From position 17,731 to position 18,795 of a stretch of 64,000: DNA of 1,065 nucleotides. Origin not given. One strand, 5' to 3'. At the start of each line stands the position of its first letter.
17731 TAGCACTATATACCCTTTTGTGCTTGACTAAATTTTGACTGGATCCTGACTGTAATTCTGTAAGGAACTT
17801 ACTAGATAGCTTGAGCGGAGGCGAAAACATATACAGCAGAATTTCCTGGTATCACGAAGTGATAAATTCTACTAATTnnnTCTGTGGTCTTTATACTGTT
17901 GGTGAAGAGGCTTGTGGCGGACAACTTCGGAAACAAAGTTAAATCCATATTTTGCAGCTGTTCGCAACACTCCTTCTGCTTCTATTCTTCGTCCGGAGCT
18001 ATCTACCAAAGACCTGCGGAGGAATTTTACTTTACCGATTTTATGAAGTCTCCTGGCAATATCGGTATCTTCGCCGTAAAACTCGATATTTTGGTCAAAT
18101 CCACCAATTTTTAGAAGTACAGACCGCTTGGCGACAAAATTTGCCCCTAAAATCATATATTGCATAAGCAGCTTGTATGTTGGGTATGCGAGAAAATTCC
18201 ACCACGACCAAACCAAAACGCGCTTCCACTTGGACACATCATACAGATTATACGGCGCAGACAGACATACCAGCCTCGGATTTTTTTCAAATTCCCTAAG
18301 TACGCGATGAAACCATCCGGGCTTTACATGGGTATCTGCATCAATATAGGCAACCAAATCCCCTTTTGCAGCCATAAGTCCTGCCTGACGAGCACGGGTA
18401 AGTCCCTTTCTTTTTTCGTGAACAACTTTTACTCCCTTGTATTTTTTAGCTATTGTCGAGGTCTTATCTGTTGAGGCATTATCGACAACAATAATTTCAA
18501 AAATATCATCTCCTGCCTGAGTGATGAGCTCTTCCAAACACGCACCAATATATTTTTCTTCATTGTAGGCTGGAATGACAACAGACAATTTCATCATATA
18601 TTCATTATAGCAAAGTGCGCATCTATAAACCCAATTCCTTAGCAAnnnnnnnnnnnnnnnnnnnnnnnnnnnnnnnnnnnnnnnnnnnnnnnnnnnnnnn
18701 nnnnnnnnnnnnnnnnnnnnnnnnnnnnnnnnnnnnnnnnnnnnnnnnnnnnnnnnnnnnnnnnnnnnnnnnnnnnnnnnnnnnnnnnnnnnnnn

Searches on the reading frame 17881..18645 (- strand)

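Call 20: search_protein_families(library=pfam, proteins=[window:17881-18645:-], max_evalue=0.01)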
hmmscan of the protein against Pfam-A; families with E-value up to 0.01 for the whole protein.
window:17881-18645:- (255 aa): 8 families
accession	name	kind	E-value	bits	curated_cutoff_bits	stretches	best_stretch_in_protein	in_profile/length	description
PF00535.33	Glycos_transf_2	-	1.5e-36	126.3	23.3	1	21-160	1-147/168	Glycosyl transferase family 2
PF10111.15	Glyco_tranf_2_2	-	1.2e-13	51.6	27.3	1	21-203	1-202/276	Glycosyltransferase like family 2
PF13641.12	Glyco_tranf_2_3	-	1.7e-13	51.6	27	1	20-204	3-198/230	Glycosyltransferase like family 2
PF13632.12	Glyco_trans_2_3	-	8.2e-11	42.5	27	1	98-204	2-110/198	Glycosyl transferase family group 2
PF13506.12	Glyco_transf_21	-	4e-09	36.6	21.7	1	88-220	24-158/174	Glycosyl transferase family 21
PF13704.12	Glyco_tranf_2_4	-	0.00017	22.4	27.5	1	28-104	2-81/98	Glycosyl transferase family 2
PF02709.20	Glyco_transf_7C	-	0.0029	17.6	23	1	165-204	19-59/78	N-terminal domain of galactosyltransferase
PF03452.20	Anp1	-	0.0061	16.5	28.8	0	11-109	46-151/263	Anp1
